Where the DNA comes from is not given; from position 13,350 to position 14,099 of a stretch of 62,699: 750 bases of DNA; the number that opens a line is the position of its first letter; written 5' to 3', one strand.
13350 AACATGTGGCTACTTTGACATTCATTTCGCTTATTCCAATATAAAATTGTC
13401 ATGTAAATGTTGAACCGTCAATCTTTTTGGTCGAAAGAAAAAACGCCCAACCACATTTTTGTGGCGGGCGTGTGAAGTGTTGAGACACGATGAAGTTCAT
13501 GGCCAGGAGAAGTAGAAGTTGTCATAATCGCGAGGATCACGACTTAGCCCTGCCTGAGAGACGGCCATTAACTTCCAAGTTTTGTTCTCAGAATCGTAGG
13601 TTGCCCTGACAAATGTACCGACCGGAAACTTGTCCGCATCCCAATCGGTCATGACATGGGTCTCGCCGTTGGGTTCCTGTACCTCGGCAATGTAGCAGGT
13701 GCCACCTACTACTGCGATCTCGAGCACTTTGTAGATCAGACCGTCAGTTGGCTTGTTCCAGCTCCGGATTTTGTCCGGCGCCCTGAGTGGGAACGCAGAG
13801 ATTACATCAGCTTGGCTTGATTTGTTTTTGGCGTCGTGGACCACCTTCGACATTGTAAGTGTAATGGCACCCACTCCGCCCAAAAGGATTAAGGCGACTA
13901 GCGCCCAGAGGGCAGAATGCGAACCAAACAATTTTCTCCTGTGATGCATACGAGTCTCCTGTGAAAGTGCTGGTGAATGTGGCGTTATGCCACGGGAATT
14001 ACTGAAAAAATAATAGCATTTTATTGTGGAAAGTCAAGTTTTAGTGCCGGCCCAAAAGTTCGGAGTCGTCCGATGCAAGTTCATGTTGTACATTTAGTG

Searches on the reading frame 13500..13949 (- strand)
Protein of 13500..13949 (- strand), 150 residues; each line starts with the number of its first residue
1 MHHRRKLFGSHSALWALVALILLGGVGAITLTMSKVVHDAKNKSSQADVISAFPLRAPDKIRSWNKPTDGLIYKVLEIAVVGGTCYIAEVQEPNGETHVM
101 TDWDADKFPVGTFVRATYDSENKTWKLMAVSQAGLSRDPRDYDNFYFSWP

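Call 95: search_protein_families(library=ncbifam, proteins=[window:13500-13949:-], max_evalue=1)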
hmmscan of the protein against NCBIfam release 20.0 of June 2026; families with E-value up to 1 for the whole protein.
window:13500-13949:- (150 aa): 1 family
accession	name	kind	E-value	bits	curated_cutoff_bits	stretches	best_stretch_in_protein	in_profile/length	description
NF002773.0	PRK02866.1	subfamily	0.061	13.4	150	1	18-96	35-110/147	cyanase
